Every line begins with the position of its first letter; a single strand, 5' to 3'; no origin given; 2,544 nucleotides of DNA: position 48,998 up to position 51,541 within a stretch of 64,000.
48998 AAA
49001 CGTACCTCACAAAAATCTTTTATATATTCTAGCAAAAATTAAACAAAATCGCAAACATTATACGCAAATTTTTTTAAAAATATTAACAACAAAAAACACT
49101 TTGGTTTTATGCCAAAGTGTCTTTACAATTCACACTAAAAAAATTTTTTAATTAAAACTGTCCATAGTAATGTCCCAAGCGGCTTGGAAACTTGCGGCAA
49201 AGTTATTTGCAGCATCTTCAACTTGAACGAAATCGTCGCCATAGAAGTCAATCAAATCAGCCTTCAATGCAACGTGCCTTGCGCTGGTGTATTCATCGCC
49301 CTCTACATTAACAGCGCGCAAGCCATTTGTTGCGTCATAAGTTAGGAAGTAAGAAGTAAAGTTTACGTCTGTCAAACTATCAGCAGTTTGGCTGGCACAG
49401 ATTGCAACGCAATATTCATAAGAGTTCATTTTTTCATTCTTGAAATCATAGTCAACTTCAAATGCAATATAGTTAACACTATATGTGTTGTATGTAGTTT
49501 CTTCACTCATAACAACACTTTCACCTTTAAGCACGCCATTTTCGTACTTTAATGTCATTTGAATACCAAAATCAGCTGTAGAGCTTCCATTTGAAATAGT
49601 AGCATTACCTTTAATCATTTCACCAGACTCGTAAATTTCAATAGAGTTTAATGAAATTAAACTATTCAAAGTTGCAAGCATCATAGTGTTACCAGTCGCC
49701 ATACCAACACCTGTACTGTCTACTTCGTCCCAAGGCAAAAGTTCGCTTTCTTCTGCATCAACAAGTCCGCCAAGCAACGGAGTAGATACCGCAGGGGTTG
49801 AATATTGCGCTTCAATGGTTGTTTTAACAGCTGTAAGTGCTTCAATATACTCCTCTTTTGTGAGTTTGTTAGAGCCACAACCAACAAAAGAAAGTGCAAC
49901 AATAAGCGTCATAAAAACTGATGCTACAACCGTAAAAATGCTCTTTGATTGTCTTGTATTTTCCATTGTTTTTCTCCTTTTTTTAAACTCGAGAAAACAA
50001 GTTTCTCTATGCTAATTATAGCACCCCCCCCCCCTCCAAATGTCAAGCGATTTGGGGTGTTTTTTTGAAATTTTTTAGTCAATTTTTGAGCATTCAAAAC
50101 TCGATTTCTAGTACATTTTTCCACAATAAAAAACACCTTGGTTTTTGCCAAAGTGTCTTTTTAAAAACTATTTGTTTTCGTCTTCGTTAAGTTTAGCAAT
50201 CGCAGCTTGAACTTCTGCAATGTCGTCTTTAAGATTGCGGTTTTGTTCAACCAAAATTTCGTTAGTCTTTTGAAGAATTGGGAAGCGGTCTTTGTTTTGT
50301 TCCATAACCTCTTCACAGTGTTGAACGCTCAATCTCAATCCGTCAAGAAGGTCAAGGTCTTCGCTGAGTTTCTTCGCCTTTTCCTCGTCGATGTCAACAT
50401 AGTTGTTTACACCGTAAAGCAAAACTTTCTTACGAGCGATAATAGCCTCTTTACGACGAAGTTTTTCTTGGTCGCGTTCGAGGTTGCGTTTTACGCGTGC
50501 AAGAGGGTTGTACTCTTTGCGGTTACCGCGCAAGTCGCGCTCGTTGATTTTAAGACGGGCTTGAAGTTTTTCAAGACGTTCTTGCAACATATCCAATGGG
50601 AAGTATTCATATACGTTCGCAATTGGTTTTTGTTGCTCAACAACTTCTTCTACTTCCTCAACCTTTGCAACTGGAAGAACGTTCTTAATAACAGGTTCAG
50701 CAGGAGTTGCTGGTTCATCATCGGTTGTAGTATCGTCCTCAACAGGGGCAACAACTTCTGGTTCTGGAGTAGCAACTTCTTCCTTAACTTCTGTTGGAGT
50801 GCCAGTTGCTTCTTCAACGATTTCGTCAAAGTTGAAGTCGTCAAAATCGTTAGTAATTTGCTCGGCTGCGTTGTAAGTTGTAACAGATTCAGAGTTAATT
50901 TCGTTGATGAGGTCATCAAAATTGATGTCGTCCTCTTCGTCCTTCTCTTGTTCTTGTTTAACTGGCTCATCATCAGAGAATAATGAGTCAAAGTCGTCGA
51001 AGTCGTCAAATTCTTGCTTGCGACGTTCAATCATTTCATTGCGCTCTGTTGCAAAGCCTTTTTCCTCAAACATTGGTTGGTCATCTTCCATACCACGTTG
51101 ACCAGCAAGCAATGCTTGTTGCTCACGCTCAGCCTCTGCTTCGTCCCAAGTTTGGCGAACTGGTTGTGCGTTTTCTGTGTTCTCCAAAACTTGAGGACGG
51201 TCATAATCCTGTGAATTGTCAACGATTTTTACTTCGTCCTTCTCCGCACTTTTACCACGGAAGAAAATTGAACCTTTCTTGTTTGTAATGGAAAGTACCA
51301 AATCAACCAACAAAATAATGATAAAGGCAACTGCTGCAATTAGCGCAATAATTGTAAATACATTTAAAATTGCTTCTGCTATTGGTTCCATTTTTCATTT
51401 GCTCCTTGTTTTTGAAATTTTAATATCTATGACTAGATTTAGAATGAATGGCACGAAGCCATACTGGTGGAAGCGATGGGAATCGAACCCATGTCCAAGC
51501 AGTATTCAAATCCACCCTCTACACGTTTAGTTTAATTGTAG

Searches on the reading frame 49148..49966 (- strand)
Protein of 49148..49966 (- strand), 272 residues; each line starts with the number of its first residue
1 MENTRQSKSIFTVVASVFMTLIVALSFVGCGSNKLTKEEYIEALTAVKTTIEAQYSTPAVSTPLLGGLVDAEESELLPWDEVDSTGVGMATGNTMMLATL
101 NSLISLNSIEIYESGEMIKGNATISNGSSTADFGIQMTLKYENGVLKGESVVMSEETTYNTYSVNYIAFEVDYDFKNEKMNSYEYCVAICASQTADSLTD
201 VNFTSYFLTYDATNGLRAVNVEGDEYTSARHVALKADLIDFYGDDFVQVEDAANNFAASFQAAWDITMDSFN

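Call 5: find_encoding_contigs(protein=window:49148-49966:-, flank=3000, max_places=10)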
Protein window:49148-49966:- (272 aa): 6 contigs read that carry it; 4 places shown.
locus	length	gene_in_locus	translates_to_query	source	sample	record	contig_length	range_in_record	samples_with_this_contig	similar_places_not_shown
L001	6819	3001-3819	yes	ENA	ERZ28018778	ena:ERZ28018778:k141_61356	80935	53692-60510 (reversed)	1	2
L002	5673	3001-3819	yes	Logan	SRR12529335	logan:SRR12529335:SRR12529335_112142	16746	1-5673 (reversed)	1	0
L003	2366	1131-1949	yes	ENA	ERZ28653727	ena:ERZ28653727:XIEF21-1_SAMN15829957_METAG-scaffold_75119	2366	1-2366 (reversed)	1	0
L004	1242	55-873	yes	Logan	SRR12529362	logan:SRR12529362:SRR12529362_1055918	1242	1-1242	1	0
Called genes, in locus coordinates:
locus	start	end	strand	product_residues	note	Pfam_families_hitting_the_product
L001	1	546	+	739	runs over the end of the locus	PF08206:OB_RNB, PF17876:CSD2, PF00773:RNB, PF00575:S1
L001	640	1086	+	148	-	PF01668:SmpB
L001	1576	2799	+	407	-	-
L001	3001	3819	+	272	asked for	-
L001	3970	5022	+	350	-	PF01734:Patatin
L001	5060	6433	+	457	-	PF00753:Lactamase_B (weak)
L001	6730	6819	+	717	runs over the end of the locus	PF03477:ATP-cone, PF13597:NRDD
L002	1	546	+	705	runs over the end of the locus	PF08206:OB_RNB, PF17876:CSD2, PF00773:RNB, PF00575:S1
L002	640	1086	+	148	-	PF01668:SmpB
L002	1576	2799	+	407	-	-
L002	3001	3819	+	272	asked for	-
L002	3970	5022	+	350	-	PF01734:Patatin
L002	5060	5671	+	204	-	?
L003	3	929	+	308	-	?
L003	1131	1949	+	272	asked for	-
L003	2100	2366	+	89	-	?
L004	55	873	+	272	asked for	-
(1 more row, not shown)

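Call 6: search_protein_families(library=pfam, proteins=[window:49151-49966:-], max_evalue=0.01)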
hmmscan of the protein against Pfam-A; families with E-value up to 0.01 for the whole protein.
window:49151-49966:- (272 aa): 0 families

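Call 8: find_related_loci(query=window:49151-49966:-, collection=genome_contigs, flank=3000)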
Query window:49151-49966:- (272 aa) in genome_contigs; peptide patterns used: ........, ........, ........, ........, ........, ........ (x = any residue, [..] = any of these).
88 stretches matched a pattern, but none encodes a relative of the query by tblastn (E <= 1e-3).

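Call 9: find_homologous_proteins(query=window:49151-49966:-)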
Query window:49151-49966:- (272 aa): 1 proteins with E <= 0.001 among 613 candidates.
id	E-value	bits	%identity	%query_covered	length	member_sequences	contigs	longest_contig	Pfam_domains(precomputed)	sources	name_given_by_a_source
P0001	1.6e-170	583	100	100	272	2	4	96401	-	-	-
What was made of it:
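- Tried and rejected: Searching genome_contigs for relatives and running a k-mer-indexed homology search found nothing beyond the protein's own cluster (calls 8, 9).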

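Call 20: list_cluster_members(proteins=[window:49151-49966:-, window:50171-51391:-, P0007, P0009, P0010, P0013, P0025, P0033])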
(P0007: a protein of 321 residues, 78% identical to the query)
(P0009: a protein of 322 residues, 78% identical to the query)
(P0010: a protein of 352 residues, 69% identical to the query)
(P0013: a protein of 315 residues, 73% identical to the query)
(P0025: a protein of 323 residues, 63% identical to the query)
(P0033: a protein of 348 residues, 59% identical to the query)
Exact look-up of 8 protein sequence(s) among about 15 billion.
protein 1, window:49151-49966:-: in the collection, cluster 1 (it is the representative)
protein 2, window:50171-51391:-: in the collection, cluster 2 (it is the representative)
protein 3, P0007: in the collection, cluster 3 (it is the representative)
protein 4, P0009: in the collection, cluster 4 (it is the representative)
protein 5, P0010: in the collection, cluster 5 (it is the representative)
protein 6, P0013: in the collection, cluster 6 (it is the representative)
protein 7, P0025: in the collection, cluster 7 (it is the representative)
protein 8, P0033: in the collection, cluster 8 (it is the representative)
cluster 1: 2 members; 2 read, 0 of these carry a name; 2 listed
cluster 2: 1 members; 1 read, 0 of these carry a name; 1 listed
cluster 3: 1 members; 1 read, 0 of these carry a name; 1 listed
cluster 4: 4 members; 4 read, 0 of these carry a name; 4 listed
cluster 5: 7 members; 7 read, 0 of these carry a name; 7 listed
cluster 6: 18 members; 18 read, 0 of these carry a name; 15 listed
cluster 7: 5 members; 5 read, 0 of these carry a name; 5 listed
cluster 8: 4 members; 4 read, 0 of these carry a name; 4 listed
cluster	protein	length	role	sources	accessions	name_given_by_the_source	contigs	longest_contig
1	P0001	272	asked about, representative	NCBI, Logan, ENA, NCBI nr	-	-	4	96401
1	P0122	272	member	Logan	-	-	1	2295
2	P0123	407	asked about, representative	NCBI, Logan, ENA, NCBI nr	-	-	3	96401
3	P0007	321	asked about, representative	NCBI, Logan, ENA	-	-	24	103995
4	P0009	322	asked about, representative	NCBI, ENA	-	-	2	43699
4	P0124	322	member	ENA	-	-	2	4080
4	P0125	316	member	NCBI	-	-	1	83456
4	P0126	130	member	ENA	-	-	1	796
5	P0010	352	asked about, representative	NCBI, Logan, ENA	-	-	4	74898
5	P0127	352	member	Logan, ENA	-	-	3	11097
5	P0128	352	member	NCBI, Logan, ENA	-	-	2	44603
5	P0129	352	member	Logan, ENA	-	-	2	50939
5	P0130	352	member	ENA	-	-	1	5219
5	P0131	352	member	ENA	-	-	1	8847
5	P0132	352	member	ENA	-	-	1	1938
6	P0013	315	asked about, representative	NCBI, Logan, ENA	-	-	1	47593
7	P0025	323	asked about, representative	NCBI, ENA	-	-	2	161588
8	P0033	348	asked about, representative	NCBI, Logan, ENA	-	-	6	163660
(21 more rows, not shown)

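Call 22: find_encoding_contigs(protein=P0122, flank=3000, max_places=5)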
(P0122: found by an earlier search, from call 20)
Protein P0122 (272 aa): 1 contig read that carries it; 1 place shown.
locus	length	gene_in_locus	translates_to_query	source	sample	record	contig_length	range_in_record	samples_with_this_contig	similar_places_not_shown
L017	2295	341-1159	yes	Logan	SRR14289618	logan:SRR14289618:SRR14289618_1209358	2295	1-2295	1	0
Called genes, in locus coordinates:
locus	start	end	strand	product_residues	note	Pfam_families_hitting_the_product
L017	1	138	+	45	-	?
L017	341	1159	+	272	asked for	-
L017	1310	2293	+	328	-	?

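Call 32: search_protein_representatives(protein=window:49151-49966:-)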
Query: 272 residues. Proteins with E-value up to 0.001 (for the whole library): 7; up to 1e-10: 1; up to 1e-30: 1. The best 7 are listed.
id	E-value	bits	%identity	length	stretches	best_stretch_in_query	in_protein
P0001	5.0e-171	583.0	100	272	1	1-272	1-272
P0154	1.9e-09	54.0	32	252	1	13-199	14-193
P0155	1.8e-06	44.3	24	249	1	11-206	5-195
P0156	7.3e-06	42.2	31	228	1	13-213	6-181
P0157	2.1e-05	40.7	24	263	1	5-231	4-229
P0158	6.7e-05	39.1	28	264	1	1-241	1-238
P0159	2.6e-04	37.2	43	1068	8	192-223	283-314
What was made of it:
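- On Mycoplasma Vlp-type variable lipoprotein family: The gene is single-copy in the window, with only its own cluster and five remote homologues in public data (calls 9, 32).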

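Call 34: find_encoding_contigs(protein=P0154, flank=3000, max_places=4)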
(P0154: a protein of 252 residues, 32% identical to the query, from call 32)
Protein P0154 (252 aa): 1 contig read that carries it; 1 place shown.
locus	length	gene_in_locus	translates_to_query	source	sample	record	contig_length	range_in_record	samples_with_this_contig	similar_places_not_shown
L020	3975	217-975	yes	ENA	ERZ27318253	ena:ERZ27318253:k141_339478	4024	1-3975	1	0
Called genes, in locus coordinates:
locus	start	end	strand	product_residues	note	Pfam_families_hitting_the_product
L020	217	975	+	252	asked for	-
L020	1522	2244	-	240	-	PF13408:Zn_ribbon_recom (faint)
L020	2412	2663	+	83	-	PF12844:HTH_19, PF01381:HTH_3, PF13443:HTH_26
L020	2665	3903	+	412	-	PF19658:DUF6161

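Call 35: find_encoding_contigs(protein=P0157, flank=3000, max_places=4)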
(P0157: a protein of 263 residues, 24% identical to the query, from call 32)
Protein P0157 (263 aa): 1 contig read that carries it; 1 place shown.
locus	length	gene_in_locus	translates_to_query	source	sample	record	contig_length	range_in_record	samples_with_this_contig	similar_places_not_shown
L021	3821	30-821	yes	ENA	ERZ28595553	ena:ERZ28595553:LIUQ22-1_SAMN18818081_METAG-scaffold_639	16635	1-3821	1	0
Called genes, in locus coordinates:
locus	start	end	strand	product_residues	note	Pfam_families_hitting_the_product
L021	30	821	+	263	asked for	-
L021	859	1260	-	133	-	-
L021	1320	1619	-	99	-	PF13560:HTH_31 (weak), PF01381:HTH_3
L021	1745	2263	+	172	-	PF24961:NfeD_membrane (weak), PF01957:NfeD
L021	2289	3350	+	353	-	PF12127:FloA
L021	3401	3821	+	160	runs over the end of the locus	-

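Call 36: find_encoding_contigs(protein=P0158, flank=3000, max_places=4)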
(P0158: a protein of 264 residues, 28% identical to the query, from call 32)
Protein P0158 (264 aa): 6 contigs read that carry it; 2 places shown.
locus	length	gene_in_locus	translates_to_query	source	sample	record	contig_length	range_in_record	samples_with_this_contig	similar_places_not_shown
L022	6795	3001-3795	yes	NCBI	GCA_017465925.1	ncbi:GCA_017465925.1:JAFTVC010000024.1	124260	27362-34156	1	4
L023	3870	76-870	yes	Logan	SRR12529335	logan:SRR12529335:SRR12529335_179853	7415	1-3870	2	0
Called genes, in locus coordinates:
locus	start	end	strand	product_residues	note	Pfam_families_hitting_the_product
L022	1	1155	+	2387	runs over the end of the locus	PF18676:MBG_2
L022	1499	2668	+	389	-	PF00702:Hydrolase (faint), PF08282:Hydrolase_3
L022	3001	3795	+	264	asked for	-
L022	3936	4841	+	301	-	PF08282:Hydrolase_3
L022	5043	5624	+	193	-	-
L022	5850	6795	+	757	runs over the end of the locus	PF01136:Peptidase_U32, PF12392:DUF3656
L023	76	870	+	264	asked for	-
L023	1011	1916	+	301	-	PF08282:Hydrolase_3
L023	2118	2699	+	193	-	-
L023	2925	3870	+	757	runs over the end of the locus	PF01136:Peptidase_U32, PF12392:DUF3656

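Call 37: find_encoding_contigs(protein=P0156, flank=3000, max_places=4)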
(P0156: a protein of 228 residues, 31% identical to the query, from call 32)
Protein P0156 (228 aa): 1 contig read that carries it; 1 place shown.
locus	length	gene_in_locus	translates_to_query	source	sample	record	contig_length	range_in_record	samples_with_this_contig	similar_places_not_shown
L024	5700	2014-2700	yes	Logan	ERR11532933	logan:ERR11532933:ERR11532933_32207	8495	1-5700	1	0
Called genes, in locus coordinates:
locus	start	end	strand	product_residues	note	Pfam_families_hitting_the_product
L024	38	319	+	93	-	PF01016:Ribosomal_L27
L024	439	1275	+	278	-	PF07934:OGG_N, PF00730:HhH-GPD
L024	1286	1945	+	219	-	PF01936:NYN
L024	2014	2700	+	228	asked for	-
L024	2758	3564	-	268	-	PF00528:BPD_transp_1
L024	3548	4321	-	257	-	PF00005:ABC_tran, PF02463:SMC_N (faint), PF13304:AAA_21 (faint)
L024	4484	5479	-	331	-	PF09084:NMT1, PF13379:NMT1_2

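Call 41: find_homologous_proteins(query=A1, max_evalue=0.001)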
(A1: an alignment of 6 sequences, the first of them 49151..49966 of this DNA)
Query A1 (6 sequences) (272 aa, profile of the alignment): 2 proteins with E <= 0.001 among 4170 candidates.
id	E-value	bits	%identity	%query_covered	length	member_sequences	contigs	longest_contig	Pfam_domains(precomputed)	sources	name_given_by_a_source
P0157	5.3e-93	329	23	83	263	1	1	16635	-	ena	-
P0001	1.8e-91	324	100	100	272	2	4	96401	-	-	-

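Call 60: find_encoding_contigs(protein=P0155, flank=2500, max_places=6)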
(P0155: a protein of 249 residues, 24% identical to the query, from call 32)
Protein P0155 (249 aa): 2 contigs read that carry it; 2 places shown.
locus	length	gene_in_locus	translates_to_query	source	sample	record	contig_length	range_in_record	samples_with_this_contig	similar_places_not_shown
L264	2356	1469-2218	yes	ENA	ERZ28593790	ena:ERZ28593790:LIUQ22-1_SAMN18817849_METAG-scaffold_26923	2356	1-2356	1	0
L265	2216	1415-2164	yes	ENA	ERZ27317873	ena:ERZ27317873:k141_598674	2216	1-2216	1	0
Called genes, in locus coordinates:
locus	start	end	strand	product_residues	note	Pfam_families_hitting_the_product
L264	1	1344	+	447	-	?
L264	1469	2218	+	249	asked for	-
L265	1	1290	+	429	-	?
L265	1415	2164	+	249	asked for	-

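Call 72: predict_structure(alignment_id=A1)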
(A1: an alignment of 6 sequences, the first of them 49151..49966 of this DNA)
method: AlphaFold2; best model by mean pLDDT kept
length: 272 residues; sequences in the alignment: 6
mean_pLDDT: 69.6   pTM: 0.69
mean pLDDT of the five models: 69.6, 64.4, 63.1, 56.0, 54.8
residues with pLDDT >= 90: 12; 70-90: 134; 50-70: 86; < 50: 40
segments of 3 or more residues with pLDDT < 50: 1-5, 25-31, 57-75, 85-88, 222-225
pLDDT, mean of each block of 10 residues (from residue 1): 51 66 46 73 89 56 39 51 53 77 77 70 74 84 88 71 83 90 83 67 73 74 52 81 65 79 71 49
secondary structure, 60 per line:
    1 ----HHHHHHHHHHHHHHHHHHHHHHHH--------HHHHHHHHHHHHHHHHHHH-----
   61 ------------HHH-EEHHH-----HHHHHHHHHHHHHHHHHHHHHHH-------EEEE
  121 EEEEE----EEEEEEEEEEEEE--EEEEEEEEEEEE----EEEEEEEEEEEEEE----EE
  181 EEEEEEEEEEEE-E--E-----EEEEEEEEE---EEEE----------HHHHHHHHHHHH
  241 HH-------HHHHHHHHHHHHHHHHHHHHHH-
elements in order: H5-28 H37-55 H87-109 E117-125 E130-142 E145-156 E161-174 E179-192 E203-211 E215-218 H229-242 H250-271

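Call 74: fold_search(model_id=the predicted structure, library=pdb)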
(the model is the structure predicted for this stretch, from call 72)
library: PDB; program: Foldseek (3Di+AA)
matches with E <= 10: 1238; with E <= 0.001: 0
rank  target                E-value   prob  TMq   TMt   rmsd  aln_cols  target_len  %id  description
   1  2qux_B                7.8e-02  0.30  0.15  0.31  18.0       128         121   10  PP7 coat protein dimer in complex with RNA hairpin (released 2007-12-18)
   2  2qux_A                7.8e-02  0.30  0.16  0.30  17.0       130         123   10  PP7 coat protein dimer in complex with RNA hairpin (released 2007-12-18)
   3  1pm1                  7.8e-02  0.15  0.14  0.20  15.1       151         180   12  Crystal structure of nitrophorin 2 L122V/L132V mutant complex with imidazole (released 2004-06-22)
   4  2qux_D                8.3e-02  0.18  0.14  0.28  19.5       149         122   10  PP7 coat protein dimer in complex with RNA hairpin (released 2007-12-18)
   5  2qud_A                8.3e-02  0.16  0.14  0.28  19.5       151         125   10  PP7 Coat Protein Dimer (released 2007-12-18)
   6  2qux_K                8.8e-02  0.23  0.16  0.32  17.6       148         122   11  PP7 coat protein dimer in complex with RNA hairpin (released 2007-12-18)
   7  4xmh_A                1.0e-01  0.11  0.14  0.19  16.7       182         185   10  Crystal structure of nitrophorin 7 from Rhodnius prolixus at pH 7.8 complexed with Gly-Gly-Gly (released 2015-07-29)
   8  2gtl_N                1.2e-01  0.10  0.16  0.18  16.4       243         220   10  Lumbricus Erythrocruorin at 3.5A resolution (released 2006-07-18)
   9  7o5y_B                1.6e-01  0.41  0.18  0.32   9.0       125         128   14  PilA minor pilin of Streptococcus sanguinis type IV pili (released 2022-04-20)
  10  7dsa_B                1.6e-01  0.08  0.16  0.17  20.3       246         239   10  Crystal structure of actin capping protein in complex with V-1 (space group P62) (released 2021-03-03)
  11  2asn                  1.7e-01  0.11  0.14  0.19  15.2       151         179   12  Crystal structure of D1A mutant of nitrophorin 2 complexed with imidazole (released 2006-08-01)
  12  3lk4_5                1.7e-01  0.08  0.16  0.18  19.7       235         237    9  Crystal structure of CapZ bound to the uncapping motif from CD2AP (released 2010-04-07)
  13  1izn_B                1.8e-01  0.06  0.15  0.15  25.8       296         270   10  Crystal Structure of Actin Filament Capping Protein CapZ (released 2003-04-08)
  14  6b7l                  1.9e-01  0.66  0.23  0.22   6.0       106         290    9  Aeromonas veronii immune modulator A (released 2018-10-03)
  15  2qux_Q                1.9e-01  0.12  0.15  0.28  17.5       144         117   10  PP7 coat protein dimer in complex with RNA hairpin (released 2007-12-18)
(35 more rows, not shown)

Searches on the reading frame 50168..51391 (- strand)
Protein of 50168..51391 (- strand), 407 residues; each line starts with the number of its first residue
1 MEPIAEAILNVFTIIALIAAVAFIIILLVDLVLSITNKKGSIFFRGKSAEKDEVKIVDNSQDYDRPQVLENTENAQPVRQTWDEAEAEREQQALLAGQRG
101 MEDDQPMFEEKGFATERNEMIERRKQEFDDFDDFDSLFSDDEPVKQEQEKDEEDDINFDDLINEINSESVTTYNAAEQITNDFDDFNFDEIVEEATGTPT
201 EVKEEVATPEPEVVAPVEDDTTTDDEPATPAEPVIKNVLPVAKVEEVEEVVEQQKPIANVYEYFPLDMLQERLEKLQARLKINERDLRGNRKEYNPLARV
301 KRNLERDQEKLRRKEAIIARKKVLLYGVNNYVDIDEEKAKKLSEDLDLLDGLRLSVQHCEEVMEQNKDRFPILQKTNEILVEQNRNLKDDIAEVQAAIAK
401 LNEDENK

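Call 6: search_protein_families(library=pfam, proteins=[window:50171-51391:-], max_evalue=0.01)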
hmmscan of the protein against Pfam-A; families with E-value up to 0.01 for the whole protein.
window:50171-51391:- (407 aa): 0 families

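Call 23: find_encoding_contigs(protein=window:50168-51391:-, flank=2000, max_places=10)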
Protein window:50168-51391:- (407 aa): 5 contigs read that carry it; 2 places shown.
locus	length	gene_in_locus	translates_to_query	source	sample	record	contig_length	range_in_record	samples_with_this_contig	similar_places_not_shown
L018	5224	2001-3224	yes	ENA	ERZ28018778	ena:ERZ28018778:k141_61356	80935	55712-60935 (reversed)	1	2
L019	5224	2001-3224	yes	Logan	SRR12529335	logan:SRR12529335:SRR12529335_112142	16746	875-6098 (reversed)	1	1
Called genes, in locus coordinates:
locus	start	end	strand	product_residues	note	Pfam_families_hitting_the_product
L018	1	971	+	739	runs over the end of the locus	PF08206:OB_RNB, PF17876:CSD2, PF00773:RNB, PF00575:S1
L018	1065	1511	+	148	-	PF01668:SmpB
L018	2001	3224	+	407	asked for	-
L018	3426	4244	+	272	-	-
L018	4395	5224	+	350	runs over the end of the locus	PF01734:Patatin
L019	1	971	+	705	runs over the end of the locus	PF08206:OB_RNB, PF17876:CSD2, PF00773:RNB, PF00575:S1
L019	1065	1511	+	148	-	PF01668:SmpB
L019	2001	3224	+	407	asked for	-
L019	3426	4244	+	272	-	-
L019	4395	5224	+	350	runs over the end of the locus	PF01734:Patatin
